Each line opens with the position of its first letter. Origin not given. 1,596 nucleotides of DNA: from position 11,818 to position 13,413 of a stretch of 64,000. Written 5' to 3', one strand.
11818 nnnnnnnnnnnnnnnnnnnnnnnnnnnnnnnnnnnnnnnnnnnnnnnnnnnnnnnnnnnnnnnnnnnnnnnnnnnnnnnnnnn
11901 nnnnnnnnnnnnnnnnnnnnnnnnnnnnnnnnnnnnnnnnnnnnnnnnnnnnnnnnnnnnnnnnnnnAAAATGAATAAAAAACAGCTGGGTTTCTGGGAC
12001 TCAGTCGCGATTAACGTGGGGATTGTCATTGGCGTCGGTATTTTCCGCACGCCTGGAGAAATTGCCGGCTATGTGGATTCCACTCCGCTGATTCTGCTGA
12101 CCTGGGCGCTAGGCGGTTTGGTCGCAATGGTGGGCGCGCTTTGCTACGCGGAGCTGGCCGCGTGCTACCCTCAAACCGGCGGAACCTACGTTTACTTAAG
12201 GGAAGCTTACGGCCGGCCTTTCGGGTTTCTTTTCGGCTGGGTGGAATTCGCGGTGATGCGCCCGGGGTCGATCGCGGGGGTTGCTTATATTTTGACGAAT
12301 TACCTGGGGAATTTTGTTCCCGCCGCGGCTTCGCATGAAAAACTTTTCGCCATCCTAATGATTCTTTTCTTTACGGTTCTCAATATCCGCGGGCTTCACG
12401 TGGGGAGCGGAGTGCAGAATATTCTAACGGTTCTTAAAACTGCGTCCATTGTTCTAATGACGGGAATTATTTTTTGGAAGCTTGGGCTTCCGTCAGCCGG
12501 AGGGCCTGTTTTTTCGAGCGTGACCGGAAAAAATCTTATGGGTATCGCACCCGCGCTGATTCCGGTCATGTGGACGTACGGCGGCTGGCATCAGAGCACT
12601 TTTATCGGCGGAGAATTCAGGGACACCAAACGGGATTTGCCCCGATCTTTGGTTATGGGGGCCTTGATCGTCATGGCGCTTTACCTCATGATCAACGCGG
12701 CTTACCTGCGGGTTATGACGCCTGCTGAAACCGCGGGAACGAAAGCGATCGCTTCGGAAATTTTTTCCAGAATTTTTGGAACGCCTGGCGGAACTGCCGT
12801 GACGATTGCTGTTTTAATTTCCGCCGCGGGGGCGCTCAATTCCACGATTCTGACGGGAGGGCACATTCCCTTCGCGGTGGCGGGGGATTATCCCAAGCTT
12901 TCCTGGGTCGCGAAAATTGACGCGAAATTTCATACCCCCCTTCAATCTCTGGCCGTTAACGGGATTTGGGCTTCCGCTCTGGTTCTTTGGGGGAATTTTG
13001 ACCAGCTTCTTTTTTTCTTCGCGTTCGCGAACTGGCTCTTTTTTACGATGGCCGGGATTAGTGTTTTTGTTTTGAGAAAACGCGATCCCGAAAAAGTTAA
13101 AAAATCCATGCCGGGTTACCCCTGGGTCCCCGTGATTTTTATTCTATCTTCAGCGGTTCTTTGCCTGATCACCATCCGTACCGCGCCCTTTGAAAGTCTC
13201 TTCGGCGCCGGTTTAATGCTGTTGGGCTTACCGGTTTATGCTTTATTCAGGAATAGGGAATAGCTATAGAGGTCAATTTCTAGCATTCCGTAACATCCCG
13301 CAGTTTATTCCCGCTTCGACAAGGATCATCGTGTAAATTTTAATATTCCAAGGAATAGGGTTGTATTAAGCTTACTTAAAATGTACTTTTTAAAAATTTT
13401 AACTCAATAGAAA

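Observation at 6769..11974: Peptidoglycan-recycling cluster with an SSS-family transporter in place of AmpG/MurP, and promoterless divergent spacing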

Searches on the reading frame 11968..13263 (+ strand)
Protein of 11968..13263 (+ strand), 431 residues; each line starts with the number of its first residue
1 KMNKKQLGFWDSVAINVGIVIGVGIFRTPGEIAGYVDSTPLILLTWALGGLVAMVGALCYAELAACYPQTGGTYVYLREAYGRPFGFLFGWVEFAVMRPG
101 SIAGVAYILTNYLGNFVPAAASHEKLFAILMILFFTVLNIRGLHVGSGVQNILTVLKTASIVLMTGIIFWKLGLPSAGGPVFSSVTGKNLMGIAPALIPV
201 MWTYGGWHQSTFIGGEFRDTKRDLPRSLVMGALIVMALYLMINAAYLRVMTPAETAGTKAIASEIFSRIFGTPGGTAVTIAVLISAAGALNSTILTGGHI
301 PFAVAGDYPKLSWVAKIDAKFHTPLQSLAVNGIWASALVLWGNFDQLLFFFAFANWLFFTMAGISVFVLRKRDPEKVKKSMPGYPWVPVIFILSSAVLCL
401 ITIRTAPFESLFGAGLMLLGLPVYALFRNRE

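Call 3: search_protein_families(library=pfam, proteins=[window:11968-13263:+])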
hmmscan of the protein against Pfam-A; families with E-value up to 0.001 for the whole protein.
window:11968-13263:+ (431 aa): 2 families
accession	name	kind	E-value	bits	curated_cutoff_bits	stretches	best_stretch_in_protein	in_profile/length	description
PF13520.12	AA_permease_2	-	6.2e-50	170.8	27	1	7-403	1-405/427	Amino acid permease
PF00324.27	AA_permease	-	2.5e-19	69.8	24.6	1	13-409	3-427/470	Amino acid permease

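Call 4: search_protein_families(library=ncbifam, proteins=[window:11968-13263:+])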
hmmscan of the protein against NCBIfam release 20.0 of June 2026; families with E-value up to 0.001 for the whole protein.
window:11968-13263:+ (431 aa): 18 families
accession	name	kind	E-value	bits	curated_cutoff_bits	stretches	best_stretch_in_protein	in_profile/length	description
TIGR00911.1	2A0308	subfamily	3.2e-65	220.5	701.8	1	3-427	44-473/505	L-type amino acid transporter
TIGR00909.1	2A0306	subfamily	7.3e-51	173.4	556.8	1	4-427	2-429/429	amino acid transporter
NF008466.1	PRK11357.1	equivalog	6.1e-46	157.3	800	1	4-430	7-438/446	fructoselysine/psicoselysine transporter FrlA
NF053761.1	BrChAATpBcaP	equivalog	1.9e-29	103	690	1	4-429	21-453/460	branched-chain amino acid transporter BcaP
NF008245.0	PRK11021.1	equivalog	1.2e-24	87.1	284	1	3-358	4-352/419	L-methionine/branched-chain amino acid transporter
TIGR00906.1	2A0303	subfamily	5.2e-24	84.6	681.7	2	4-159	30-200/602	cationic amino acid transport permease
TIGR00905.1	2A0302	subfamily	3.2e-22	79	409.05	1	4-428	6-436/473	basic amino acid/polyamine antiporter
TIGR03810.1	arg_ornith_anti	equivalog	3.3e-20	72.2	591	1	7-346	3-349/468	arginine-ornithine antiporter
TIGR00908.1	2A0305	equivalog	1.6e-16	60.3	381.75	1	4-403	6-404/442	ethanolamine permease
NF007929.0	PRK10644.1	equivalog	1.9e-13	49.9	574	1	5-336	8-335/445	arginine/agmatine antiporter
NF007876.0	PRK10580.1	equivalog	4.2e-09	35.8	736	1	15-305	19-313/457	proline-specific permease ProY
TIGR04298.1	his_histam_anti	equivalog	7.3e-09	35.4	750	1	19-425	14-425/429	histidine-histamine antiporter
NF040513.1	antiport_TyrP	equivalog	5.6e-08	31.9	630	1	52-285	45-292/465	tyrosine-tyramine antiporter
TIGR01773.1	GABAperm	equivalog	2.5e-07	29.8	678.1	1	15-420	22-440/452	GABA permease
TIGR03813.2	Gln_GABA_anti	equivalog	1.2e-06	27.8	650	1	46-251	40-255/479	glutamine/gamma-aminobutyrate antiporter GadC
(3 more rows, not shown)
